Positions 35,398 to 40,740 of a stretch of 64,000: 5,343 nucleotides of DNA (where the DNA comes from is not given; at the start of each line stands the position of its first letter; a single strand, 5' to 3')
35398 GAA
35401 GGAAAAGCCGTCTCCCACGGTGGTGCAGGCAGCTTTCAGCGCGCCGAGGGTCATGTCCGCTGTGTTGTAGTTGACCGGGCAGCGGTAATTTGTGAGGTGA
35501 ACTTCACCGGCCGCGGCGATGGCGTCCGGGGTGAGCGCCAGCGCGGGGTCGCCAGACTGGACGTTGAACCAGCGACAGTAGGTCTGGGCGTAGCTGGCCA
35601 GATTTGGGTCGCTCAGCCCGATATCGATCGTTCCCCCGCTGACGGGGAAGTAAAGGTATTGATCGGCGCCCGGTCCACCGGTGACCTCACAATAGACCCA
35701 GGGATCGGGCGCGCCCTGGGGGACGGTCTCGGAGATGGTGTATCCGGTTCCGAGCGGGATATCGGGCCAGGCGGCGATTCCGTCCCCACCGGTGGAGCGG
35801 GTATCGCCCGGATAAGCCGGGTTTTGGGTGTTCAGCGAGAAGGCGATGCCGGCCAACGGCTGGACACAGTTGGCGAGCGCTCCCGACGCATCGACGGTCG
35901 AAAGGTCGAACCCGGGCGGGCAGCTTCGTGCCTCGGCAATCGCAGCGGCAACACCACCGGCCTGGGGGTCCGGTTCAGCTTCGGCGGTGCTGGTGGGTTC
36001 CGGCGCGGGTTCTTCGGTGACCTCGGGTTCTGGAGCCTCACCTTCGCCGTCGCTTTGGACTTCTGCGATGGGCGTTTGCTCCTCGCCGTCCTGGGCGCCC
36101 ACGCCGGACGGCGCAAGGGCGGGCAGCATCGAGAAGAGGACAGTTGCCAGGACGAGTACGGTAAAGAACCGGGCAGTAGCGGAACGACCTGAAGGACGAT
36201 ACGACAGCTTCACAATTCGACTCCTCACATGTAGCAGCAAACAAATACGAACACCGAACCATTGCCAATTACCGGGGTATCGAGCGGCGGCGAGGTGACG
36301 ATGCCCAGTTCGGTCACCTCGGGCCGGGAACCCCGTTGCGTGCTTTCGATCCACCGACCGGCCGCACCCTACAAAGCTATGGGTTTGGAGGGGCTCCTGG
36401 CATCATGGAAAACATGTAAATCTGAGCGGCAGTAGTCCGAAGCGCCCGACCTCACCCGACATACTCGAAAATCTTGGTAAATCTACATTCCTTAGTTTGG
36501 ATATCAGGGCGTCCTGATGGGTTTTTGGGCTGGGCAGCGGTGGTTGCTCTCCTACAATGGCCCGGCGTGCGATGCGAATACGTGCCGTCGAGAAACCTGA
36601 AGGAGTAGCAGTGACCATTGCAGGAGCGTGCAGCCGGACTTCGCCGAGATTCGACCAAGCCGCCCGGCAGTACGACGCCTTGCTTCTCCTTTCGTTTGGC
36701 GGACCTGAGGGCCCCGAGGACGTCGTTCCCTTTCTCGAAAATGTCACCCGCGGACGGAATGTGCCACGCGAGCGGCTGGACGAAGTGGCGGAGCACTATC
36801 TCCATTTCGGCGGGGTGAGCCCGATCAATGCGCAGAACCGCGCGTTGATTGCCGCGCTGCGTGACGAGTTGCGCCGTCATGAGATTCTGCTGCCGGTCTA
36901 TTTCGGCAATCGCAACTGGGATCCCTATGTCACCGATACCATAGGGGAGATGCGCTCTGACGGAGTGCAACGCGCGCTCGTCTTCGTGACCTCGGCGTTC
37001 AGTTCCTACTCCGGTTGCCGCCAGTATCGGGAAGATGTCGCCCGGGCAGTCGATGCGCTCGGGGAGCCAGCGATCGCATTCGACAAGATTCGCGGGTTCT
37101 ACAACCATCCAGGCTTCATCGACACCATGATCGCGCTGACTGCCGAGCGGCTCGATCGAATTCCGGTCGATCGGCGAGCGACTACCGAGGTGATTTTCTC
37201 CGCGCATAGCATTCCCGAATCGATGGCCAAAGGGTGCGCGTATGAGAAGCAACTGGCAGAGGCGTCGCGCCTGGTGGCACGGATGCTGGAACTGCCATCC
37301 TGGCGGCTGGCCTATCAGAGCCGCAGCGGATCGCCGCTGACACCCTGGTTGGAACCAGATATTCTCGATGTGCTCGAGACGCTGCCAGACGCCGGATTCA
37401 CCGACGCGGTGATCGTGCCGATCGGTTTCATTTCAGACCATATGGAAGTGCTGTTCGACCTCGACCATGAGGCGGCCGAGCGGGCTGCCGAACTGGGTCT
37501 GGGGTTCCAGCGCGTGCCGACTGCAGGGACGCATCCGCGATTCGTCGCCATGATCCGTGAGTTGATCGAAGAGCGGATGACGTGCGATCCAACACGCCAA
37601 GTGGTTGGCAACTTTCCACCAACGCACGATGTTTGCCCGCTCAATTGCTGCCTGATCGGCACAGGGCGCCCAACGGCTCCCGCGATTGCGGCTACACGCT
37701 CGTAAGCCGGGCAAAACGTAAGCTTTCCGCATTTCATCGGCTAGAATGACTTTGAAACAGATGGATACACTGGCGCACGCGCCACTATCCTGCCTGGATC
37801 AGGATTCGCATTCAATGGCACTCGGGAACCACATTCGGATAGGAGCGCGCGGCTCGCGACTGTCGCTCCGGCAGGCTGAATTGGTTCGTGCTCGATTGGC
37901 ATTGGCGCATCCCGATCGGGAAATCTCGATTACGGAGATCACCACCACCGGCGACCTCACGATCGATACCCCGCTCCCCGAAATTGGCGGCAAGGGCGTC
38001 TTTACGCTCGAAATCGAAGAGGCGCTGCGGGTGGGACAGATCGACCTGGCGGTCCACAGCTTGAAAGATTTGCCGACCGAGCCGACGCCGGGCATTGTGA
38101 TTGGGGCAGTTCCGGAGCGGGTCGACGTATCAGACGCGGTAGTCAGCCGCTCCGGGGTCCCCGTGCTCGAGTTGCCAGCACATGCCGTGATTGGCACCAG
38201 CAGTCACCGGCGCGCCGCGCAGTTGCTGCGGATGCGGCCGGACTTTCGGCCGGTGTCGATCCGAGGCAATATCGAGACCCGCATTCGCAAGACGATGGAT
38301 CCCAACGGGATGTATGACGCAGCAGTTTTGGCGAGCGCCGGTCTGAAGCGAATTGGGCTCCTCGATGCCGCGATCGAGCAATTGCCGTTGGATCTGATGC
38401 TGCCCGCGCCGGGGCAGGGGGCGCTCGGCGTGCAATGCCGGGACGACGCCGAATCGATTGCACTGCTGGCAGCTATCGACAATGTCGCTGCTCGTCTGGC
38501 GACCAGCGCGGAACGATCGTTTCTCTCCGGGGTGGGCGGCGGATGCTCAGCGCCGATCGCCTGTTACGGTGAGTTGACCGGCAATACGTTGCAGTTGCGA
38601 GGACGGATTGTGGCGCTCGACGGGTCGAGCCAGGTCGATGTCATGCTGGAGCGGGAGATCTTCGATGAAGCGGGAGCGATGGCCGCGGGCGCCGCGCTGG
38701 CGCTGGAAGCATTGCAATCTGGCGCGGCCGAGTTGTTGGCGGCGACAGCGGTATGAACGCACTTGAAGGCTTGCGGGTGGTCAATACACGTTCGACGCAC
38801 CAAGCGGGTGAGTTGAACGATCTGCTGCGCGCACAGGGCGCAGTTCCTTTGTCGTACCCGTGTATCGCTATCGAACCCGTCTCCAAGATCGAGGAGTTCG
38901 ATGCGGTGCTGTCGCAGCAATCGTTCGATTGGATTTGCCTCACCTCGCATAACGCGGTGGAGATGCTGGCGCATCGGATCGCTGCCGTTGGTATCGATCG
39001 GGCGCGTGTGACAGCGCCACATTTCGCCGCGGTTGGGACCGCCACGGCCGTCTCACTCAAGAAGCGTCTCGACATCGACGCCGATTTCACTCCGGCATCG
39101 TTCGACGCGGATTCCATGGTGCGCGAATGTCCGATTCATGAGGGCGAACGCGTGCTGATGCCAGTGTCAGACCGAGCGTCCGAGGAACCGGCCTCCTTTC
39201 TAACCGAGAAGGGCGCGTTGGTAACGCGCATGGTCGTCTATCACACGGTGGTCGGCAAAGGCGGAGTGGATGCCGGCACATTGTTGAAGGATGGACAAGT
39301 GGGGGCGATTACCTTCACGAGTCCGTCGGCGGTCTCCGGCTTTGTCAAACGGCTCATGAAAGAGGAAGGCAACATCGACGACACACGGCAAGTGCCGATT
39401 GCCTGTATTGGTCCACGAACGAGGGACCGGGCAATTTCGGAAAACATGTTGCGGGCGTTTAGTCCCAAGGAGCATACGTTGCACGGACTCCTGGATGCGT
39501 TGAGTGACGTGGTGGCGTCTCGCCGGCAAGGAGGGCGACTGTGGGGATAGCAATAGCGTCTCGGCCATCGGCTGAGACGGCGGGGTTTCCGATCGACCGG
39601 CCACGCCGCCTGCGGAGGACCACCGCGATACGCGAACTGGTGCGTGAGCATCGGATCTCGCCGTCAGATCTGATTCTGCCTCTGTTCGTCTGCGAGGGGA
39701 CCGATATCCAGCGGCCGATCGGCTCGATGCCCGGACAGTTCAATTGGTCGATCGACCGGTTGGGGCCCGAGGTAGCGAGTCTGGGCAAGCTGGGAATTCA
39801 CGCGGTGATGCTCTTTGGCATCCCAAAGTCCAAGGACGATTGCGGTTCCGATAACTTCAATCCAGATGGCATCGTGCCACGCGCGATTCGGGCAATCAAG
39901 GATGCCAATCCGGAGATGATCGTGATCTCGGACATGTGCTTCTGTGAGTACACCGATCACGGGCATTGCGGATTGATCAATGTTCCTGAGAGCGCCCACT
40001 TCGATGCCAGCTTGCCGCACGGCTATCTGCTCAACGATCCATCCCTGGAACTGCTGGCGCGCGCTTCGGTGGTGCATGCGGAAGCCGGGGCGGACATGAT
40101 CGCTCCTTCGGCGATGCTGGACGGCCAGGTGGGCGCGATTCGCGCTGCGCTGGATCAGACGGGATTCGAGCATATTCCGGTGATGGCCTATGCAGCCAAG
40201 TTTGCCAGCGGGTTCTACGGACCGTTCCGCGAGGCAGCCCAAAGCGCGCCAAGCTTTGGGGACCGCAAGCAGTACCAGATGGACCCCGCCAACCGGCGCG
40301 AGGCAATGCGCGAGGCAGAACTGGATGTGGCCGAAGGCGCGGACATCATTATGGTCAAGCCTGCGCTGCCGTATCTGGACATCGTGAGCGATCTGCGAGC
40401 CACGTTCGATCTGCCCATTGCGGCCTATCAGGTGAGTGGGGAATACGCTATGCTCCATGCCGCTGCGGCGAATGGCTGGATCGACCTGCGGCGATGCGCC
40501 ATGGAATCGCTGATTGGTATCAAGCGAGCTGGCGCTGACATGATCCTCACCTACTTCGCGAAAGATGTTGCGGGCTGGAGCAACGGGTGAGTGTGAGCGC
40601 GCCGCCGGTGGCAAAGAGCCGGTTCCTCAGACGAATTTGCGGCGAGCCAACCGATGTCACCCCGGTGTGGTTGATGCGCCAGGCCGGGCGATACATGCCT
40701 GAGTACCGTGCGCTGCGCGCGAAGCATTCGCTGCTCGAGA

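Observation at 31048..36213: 1721-aa secreted protein of 12 tandem Cys-framed Cna-B/SpaA-like repeats with no sortase signal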

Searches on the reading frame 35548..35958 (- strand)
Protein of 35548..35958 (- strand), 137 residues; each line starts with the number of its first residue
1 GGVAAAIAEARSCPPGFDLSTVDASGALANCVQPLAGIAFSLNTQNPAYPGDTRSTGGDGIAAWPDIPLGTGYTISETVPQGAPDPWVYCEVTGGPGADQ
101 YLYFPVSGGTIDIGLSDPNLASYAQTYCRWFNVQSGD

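Call 39: find_related_loci(query=A2, collection=genome_contigs, flank=10000)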
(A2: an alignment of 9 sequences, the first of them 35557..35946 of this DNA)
Query A2 (130 aa) in genome_contigs; peptide patterns used: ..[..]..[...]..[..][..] (x = any residue, [..] = any of these).
30 stretches matched a pattern; 3 encode a relative of the query (tblastn E <= 1e-3); 3 distinct loci.
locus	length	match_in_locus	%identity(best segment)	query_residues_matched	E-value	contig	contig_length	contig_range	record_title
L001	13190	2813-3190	45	8-129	2e-33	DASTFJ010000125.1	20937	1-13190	MAG TPA_asm: Thermomicrobiales bacterium isolate SMAG_U871 k141_1596900, whole genome shotgun sequence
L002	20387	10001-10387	48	4-129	3e-32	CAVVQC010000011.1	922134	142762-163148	MAG: uncultured Chloroflexia bacterium isolate MFD02581.bin.1.11 genome assembly, contig: contig_79149, whole genome sho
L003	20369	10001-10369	49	9-128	4e-32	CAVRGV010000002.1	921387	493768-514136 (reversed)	MAG: uncultured Chloroflexia bacterium isolate MFD05442.bin.2.324 genome assembly, contig: contig_16042, whole genome sh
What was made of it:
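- Tried and rejected: Only the R1 alignment worked, giving 3 loci (call 39).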

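Call 43: search_protein_families(library=pfam, proteins=[L002:15956-17473:+, L002:17795-19789:+, L002:7521-9173:+, L002:9237-9710:-, L001:8930-10489:+, L001:10788-12779:-, L001:19-2430:+, L003:17492-19459:+, L003:15946-16908:+, L003:6814-8853:+], max_evalue=0.001)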
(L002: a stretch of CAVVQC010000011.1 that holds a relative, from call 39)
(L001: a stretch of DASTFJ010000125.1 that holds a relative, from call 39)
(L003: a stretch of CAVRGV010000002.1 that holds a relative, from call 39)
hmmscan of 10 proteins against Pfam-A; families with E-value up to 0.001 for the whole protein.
L002:15956-17473:+ (505 aa): 1 family
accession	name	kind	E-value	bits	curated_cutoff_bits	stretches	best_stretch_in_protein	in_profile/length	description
PF00202.27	Aminotran_3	-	1.5e-95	320.7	30.5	1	87-497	10-400/403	Aminotransferase class-III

L002:17795-19789:+ (664 aa): 4 families
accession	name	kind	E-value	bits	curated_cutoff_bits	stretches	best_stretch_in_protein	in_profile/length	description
PF08239.17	SH3_3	-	4.7e-71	235.3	27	6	441-491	2-53/54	Bacterial SH3 domain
PF06347.19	SH3_4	-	7.3e-19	67.7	24.1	0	440-488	3-51/56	Bacterial SH3 domain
PF24428.1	PYCO1_repeat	-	1.5e-05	25.2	27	0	221-240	14-34/38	PYCO1 Rubisco-binding repeat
PF01551.29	Peptidase_M23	-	0.00026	21.5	28.7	1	545-621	10-88/96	Peptidase family M23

L002:7521-9173:+ (550 aa): 19 families
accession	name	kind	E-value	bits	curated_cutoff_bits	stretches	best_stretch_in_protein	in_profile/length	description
PF00005.33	ABC_tran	-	1.2e-53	181.8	25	2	21-192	2-136/137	ABC transporter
PF13304.12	AAA_21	-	4.5e-19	70.1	27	1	148-207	221-280/304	AAA domain, putative AbiEii toxin, Type IV TA system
PF02463.25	SMC_N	-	5.4e-13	49.3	40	1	34-227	28-205/220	RecF/RecN/SMC N terminal domain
PF12848.13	ABC_tran_Xtn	-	3.1e-09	37.2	25.9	1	232-311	1-75/85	ABC transporter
PF13555.12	AAA_29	-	4e-08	33.3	27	0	20-47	12-39/61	P-loop containing region of AAA domain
PF13476.12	AAA_23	-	4.1e-08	34.5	27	0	20-51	10-40/201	AAA domain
PF13401.12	AAA_22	-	3.8e-07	30.9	27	0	366-490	10-104/130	AAA domain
PF13191.12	AAA_16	-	9.7e-07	29.9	32.6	0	361-459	22-104/167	AAA ATPase domain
PF03193.22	RsgA_GTPase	-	1e-05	25.9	30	0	21-64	98-140/174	RsgA GTPase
PF00004.35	AAA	-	1.5e-05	25.9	21.2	0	366-385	3-22/131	ATPase family associated with various cellular activities (AAA)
PF13238.12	AAA_18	-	2e-05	25.5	29.4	0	364-384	1-21/128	AAA domain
PF13521.12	AAA_28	-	3.2e-05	24.7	27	0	363-384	1-22/164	AAA domain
PF01926.29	MMR_HSR1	-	3.3e-05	24.4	21.9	0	33-58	2-26/113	50S ribosome-binding GTPase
PF13671.12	AAA_33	-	6.6e-05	23.7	27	0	366-401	4-35/143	AAA domain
PF06414.18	Zeta_toxin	-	0.0001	22.2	22.3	0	366-396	21-51/199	Zeta toxin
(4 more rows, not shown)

L002:9237-9710:- (157 aa): 2 families
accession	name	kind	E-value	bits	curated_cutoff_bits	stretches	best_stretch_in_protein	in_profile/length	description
PF12867.12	DinB_2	-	6.5e-18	65.8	24.8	1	13-149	2-128/128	DinB superfamily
PF11716.13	MDMPI_N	-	0.00011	23.3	24.2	1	15-120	3-112/140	Mycothiol maleylpyruvate isomerase N-terminal domain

L001:8930-10489:+ (519 aa): 1 family
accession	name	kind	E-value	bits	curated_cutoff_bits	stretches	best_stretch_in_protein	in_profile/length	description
PF00202.27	Aminotran_3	-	2.9e-96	323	30.5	1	102-511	11-400/403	Aminotransferase class-III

L001:10788-12779:- (663 aa): 0 families

L001:19-2430:+ (803 aa): 4 families
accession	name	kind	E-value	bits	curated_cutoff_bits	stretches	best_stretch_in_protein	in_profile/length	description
PF17802.7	SpaA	-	3.2e-18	66.1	23.1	0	593-644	16-60/91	Prealbumin-like fold domain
PF17210.9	SdrD_B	-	9.4e-08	32.7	29.7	0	154-208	15-71/112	SdrD B-like domain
PF19403.5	SpaA_2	-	2.6e-06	28.3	25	0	299-346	32-80/96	Prealbumin-like fold domain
PF24514.1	SpaA_4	-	2.9e-05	25.3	27.3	0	291-364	15-85/107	Prealbumin-like fold domain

L003:17492-19459:+ (655 aa): 3 families
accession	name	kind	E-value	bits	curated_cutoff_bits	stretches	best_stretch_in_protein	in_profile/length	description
PF08239.17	SH3_3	-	2.7e-69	229.6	27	6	138-189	2-54/54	Bacterial SH3 domain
PF06347.19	SH3_4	-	1.1e-12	48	24.1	0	62-114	2-48/56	Bacterial SH3 domain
PF01551.29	Peptidase_M23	-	0.00023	21.7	28.7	1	536-612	10-88/96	Peptidase family M23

L003:15946-16908:+ (320 aa): 0 families

L003:6814-8853:+ (679 aa): 5 families
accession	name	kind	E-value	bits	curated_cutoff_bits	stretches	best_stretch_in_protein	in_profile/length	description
PF00005.33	ABC_tran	-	2.6e-27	96.5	25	1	254-425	2-136/137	ABC transporter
PF13354.11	Beta-lactamase2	-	4.2e-18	65.9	22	1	15-169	72-201/214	Beta-lactamase enzyme family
PF13304.12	AAA_21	-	3.9e-10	40.7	27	1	395-439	235-279/304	AAA domain, putative AbiEii toxin, Type IV TA system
PF12848.13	ABC_tran_Xtn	-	1.2e-08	35.4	25.9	1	465-544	1-75/85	ABC transporter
PF02463.25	SMC_N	-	2e-06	27.8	40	1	267-460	28-205/220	RecF/RecN/SMC N terminal domain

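Call 55: search_protein_families(library=pfam, proteins=[window:35548-35958:-], max_evalue=0.01)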
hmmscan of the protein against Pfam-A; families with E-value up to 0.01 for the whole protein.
window:35548-35958:- (137 aa): 1 family
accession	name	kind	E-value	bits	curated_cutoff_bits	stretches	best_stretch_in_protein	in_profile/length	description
PF17802.7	SpaA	-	0.0049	17.4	23.1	1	33-79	14-60/91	Prealbumin-like fold domain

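Call 63: predict_structure(alignment_id=A2)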
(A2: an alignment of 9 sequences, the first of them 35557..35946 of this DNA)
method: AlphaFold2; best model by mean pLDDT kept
length: 130 residues; sequences in the alignment: 9
mean_pLDDT: 93.9   pTM: 0.85
mean pLDDT of the five models: 93.9, 93.9, 93.6, 93.3, 92.4
residues with pLDDT >= 90: 117; 70-90: 13; 50-70: 0; < 50: 0
segments of 3 or more residues with pLDDT < 50: none
pLDDT, mean of each block of 10 residues (from residue 1): 96 93 96 96 95 96 95 87 95 94 92 93 94
secondary structure, 60 per line:
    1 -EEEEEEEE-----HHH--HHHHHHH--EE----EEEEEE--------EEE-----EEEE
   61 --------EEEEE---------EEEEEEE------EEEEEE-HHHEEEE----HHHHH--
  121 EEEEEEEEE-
elements in order: E2-9 H20-26 E35-40 E49-51 E57-60 E69-73 E83-89 E96-101 E106-109 H114-118 E121-129

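Call 66: fold_search(model_id=the predicted structure, library=pdb)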
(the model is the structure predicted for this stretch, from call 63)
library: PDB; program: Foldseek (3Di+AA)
matches with E <= 10: 677; with E <= 0.001: 4
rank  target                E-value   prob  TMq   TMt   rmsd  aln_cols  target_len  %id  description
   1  3gld_C                3.9e-04  1.00  0.41  0.23   8.5       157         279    8  Crystal Structure of the Major Pilin from Streptococcus pyogenes E117A mutant (released 2009-06-02)
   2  7w7i_B                6.5e-04  1.00  0.47  0.22   7.2       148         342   16  Crystal Structure of shaft pilin PitB from pilus islet-2 of Streptococcus oralis (released 2022-06-01)
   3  3gle_C                7.7e-04  1.00  0.45  0.24   9.7       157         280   10  Crystal Structure of the Major Pilin from Streptococcus pyogenes N168A mutant (released 2009-06-02)
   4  3gle_B                9.7e-04  0.98  0.39  0.21  14.4       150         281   11  Crystal Structure of the Major Pilin from Streptococcus pyogenes N168A mutant (released 2009-06-02)
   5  7w7i_E                1.0e-03  1.00  0.47  0.22   6.3       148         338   16  Crystal Structure of shaft pilin PitB from pilus islet-2 of Streptococcus oralis (released 2022-06-01)
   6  7w7i_D                1.2e-03  1.00  0.47  0.22   6.3       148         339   16  Crystal Structure of shaft pilin PitB from pilus islet-2 of Streptococcus oralis (released 2022-06-01)
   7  7w7i_C                1.4e-03  1.00  0.47  0.22   6.8       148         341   16  Crystal Structure of shaft pilin PitB from pilus islet-2 of Streptococcus oralis (released 2022-06-01)
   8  6m3y                  1.4e-03  1.00  0.45  0.10   7.3       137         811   18  Crystal structure of pilus adhesin, SpaC from Lactobacillus rhamnosus GG - open conformation (released 2020-07-29)
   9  6m7c                  2.0e-03  0.99  0.39  0.22  10.2       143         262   16  Crystal structure of C-terminal fragment of pilus adhesin SpaC from Lactobacillus rhamnosus GG (released 2020-07-29)
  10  7w7i_F                2.6e-03  1.00  0.47  0.22   6.1       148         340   16  Crystal Structure of shaft pilin PitB from pilus islet-2 of Streptococcus oralis (released 2022-06-01)
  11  5u6f                  3.6e-03  1.00  0.49  0.25   7.5       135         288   22  Bacterial adhesin from Mobiluncus mulieris containing intramolecular disulfide, isopeptide, and ester bond cross-links ( (released 2018-06-13)
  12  6m48_A                9.0e-03  0.99  0.46  0.10   7.7       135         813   16  Crystal structure of pilus adhesin, SpaC from Lactobacillus rhamnosus GG - P21212 form (released 2020-07-29)
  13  5u5o                  1.0e-02  0.89  0.38  0.21   9.8       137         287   18  Bacterial adhesin from Mobiluncus mulieris containing intramolecular disulfide, isopeptide, and ester bond cross-links ( (released 2018-06-13)
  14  6bbt_A                3.9e-02  0.44  0.29  0.18  10.3       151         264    9  Structure of the major pilin protein (T-13) from Streptococcus pyogenes serotype GAS131465 (released 2018-10-24)
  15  6bbt_B                4.2e-02  0.69  0.38  0.22   8.3       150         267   10  Structure of the major pilin protein (T-13) from Streptococcus pyogenes serotype GAS131465 (released 2018-10-24)
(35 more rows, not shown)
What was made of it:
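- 35557..35946 (-): R1, the conserved N-terminal 'head' repeat (aa 90-219). It has 4 Cys, extra loops and no Lys of the isopeptide triad. AlphaFold2 pLDDT 93.9, pilin-like fold with Foldseek TM 0.4-0.5 (calls 63, 66).
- On Sortase-anchored surface protein (LPXTG / MSCRAMM): R1 is a decorated repeat of the same fold (calls 55, 63, 66).
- R1 is just a decorated repeat (calls 55, 63, 66).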

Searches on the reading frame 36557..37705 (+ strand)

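Call 13: search_protein_families(library=pfam, proteins=[window:36557-37705:+], max_evalue=0.001)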
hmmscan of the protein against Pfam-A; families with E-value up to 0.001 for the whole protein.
window:36557-37705:+ (382 aa): 1 family
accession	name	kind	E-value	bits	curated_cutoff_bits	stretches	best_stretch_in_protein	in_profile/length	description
PF00762.24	Ferrochelatase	-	4.3e-90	302.4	27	1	40-340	2-316/317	Ferrochelatase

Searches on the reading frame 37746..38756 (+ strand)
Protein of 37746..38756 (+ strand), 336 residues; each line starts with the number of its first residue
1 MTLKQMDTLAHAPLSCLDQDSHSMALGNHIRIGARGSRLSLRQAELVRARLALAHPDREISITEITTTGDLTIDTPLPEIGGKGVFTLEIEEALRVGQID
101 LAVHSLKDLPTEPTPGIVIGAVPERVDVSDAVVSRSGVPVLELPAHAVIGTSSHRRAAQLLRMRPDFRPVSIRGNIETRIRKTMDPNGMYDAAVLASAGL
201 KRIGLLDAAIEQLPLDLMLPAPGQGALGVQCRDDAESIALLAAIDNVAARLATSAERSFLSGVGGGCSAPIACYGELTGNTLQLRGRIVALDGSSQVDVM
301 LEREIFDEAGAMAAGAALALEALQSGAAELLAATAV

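Call 13: search_protein_families(library=pfam, proteins=[window:37746-38756:+], max_evalue=0.001)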
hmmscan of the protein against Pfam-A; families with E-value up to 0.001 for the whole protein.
window:37746-38756:+ (336 aa): 2 families
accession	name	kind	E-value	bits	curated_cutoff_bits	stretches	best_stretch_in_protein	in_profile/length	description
PF01379.25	Porphobil_deam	-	4.2e-72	242.5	22.1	1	30-238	1-205/207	Porphobilinogen deaminase, dipyromethane cofactor binding domain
PF03900.20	Porphobil_deamC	-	9.3e-14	52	26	1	253-323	4-73/74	Porphobilinogen deaminase, C-terminal domain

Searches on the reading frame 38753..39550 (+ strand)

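Call 13: search_protein_families(library=pfam, proteins=[window:38753-39550:+], max_evalue=0.001)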
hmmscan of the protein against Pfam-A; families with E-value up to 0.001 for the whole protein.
window:38753-39550:+ (265 aa): 1 family
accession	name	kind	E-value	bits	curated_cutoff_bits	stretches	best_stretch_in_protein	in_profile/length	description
PF02602.20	HEM4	-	3.1e-45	154.6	27.5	1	20-247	2-230/231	Uroporphyrinogen-III synthase HemD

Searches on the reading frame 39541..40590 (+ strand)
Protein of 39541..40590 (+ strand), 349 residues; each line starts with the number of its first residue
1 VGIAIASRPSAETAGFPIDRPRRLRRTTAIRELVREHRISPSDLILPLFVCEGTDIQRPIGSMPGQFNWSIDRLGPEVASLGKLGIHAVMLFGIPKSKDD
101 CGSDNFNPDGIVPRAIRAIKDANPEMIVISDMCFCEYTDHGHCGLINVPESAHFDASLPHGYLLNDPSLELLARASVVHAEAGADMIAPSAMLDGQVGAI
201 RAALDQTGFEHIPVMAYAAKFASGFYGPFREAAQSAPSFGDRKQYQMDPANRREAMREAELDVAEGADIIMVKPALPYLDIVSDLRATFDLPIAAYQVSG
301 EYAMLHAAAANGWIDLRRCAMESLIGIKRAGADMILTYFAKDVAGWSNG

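Call 13: search_protein_families(library=pfam, proteins=[window:39541-40590:+], max_evalue=0.001)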
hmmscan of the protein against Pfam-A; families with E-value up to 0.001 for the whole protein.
window:39541-40590:+ (349 aa): 1 family
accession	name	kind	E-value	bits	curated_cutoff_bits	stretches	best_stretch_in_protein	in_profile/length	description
PF00490.27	ALAD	-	3.6e-146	486.7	24.6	1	19-346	2-317/317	Delta-aminolevulinic acid dehydratase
